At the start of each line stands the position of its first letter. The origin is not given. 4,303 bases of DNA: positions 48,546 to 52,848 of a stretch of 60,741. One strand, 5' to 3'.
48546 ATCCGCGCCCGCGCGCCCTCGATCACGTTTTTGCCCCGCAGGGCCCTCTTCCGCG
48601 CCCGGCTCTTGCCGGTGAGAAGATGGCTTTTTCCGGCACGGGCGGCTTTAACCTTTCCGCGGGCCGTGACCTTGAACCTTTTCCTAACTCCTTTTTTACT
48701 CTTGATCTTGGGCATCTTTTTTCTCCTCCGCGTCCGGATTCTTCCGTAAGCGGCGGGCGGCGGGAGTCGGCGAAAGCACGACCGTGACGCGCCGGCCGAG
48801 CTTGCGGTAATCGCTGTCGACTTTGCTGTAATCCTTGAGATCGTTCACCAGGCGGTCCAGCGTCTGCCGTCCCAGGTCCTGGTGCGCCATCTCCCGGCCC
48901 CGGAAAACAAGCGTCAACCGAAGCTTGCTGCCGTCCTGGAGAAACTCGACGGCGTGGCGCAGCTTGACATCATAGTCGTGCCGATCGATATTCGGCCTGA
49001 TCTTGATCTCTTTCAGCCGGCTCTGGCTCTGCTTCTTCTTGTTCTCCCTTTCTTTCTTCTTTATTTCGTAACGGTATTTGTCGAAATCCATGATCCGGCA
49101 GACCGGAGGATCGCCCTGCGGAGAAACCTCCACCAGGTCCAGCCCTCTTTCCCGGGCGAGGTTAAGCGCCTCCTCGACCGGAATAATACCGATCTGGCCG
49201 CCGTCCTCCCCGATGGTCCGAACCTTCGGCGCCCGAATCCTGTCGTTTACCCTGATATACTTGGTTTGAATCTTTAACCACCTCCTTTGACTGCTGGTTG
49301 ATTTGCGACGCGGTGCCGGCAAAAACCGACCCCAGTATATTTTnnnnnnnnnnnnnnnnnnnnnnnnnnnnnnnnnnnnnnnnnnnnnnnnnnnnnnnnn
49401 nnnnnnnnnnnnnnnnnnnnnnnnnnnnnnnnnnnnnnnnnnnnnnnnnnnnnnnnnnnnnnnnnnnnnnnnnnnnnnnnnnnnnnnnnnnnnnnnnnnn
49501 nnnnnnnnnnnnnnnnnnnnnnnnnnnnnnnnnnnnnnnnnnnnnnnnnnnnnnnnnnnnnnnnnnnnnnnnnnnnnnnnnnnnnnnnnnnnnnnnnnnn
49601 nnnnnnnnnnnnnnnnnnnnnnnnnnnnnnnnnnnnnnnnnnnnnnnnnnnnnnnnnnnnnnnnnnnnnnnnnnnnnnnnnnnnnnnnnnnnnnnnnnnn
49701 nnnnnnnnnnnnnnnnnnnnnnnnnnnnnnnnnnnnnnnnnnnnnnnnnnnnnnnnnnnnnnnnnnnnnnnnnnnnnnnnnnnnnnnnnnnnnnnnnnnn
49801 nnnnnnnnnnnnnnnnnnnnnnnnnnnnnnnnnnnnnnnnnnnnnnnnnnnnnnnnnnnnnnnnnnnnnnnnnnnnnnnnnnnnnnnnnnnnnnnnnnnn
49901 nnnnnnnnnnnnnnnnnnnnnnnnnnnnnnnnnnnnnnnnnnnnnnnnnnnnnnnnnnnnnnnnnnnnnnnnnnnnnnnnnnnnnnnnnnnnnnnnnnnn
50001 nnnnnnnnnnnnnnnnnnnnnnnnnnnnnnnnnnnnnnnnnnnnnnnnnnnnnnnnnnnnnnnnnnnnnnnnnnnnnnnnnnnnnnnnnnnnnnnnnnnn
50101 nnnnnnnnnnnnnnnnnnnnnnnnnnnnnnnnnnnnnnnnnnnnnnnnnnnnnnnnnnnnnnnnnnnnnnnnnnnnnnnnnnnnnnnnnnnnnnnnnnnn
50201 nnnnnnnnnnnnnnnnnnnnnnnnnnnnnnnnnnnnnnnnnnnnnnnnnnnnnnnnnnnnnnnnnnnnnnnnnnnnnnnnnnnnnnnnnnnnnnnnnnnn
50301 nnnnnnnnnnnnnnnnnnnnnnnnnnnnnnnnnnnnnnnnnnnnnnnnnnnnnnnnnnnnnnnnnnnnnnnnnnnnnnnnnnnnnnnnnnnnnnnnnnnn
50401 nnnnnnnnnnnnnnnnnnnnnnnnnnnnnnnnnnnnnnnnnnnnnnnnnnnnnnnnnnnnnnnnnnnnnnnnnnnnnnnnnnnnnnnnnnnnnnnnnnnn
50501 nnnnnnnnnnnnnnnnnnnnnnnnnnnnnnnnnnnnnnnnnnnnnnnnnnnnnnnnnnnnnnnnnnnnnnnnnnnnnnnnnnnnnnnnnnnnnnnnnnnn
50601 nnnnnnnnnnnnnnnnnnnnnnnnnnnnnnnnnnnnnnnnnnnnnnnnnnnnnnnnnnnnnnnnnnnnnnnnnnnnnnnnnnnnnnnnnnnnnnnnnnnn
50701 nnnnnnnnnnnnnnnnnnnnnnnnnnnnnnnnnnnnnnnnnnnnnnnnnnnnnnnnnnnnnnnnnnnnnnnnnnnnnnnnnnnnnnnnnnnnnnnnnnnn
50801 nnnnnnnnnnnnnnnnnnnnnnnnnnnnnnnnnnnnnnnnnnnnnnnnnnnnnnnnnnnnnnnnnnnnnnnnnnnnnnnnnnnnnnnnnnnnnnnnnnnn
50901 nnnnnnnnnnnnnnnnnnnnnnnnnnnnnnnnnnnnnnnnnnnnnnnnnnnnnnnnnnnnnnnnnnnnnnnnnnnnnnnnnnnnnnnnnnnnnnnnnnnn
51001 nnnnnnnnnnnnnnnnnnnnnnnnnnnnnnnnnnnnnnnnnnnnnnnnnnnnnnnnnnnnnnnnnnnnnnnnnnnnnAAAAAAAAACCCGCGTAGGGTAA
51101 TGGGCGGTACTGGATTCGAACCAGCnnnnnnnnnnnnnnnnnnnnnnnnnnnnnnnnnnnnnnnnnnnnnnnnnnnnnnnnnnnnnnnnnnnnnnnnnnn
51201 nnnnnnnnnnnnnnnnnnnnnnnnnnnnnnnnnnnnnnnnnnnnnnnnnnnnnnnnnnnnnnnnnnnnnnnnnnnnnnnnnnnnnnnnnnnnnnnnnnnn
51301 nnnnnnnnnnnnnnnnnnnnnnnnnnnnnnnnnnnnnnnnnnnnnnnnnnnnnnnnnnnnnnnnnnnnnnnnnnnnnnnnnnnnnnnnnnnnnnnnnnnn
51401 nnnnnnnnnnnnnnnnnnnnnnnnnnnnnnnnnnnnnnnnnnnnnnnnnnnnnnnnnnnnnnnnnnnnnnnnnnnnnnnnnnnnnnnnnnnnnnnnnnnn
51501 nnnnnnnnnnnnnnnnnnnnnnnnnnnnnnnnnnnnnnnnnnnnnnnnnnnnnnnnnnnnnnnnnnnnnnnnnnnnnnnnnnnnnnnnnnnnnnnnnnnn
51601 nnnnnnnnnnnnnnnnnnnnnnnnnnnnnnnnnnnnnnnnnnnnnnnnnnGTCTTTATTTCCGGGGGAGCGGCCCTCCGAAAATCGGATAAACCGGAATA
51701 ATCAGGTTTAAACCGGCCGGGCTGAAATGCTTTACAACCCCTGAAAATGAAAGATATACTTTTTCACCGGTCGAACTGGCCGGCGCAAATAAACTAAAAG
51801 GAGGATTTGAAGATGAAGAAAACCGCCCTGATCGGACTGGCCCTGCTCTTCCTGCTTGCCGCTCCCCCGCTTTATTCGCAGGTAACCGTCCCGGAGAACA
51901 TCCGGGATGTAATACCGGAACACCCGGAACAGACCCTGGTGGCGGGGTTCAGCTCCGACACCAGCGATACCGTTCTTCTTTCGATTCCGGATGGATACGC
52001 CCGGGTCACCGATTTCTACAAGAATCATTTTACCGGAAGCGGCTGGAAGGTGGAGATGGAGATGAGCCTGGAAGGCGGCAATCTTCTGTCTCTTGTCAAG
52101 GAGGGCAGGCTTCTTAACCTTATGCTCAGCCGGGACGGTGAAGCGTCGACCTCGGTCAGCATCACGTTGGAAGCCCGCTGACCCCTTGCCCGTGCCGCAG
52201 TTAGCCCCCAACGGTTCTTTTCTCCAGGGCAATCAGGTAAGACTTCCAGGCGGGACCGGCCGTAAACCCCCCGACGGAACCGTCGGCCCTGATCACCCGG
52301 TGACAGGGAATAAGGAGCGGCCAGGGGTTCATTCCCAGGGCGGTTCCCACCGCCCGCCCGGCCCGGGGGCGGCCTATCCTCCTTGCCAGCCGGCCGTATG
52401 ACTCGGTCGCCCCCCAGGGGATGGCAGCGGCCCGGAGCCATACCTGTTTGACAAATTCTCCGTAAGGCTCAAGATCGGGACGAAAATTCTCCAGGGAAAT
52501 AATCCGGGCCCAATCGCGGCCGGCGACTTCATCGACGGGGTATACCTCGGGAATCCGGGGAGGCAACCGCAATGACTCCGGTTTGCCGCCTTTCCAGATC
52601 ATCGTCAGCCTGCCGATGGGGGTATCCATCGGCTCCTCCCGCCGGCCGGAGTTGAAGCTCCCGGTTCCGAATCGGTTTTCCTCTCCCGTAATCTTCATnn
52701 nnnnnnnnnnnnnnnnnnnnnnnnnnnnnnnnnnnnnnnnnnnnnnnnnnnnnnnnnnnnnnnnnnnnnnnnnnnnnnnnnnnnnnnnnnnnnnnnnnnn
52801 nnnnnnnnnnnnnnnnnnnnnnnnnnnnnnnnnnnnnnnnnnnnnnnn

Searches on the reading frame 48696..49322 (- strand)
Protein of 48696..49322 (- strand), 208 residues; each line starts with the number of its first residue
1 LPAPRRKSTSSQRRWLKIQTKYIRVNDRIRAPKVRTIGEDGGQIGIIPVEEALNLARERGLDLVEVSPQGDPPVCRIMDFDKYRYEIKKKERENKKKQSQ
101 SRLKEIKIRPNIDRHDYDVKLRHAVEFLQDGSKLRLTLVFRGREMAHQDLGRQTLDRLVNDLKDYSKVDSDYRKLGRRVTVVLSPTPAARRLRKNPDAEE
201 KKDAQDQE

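Call 65: search_protein_families(library=pfam, proteins=[window:48696-49322:-], max_evalue=0.00001)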
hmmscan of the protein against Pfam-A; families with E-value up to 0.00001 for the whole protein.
window:48696-49322:- (208 aa): 2 families
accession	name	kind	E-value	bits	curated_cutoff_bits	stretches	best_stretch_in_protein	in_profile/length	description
PF05198.21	IF3_N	-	2.8e-31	107.9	26.9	1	25-94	1-70/70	Translation initiation factor IF-3, N-terminal domain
PF00707.27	IF3_C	-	9.6e-31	106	34.8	1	102-185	2-85/86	Translation initiation factor IF-3, C-terminal domain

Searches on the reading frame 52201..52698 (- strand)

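Call 65: search_protein_families(library=pfam, proteins=[window:52201-52698:-], max_evalue=0.00001)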
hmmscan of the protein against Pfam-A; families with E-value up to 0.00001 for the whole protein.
window:52201-52698:- (165 aa): 1 family
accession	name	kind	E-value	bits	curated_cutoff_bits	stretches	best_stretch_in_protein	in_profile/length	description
PF01035.26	DNA_binding_1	-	2.4e-27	95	27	1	81-160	1-80/81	6-O-methylguanine DNA methyltransferase, DNA binding domain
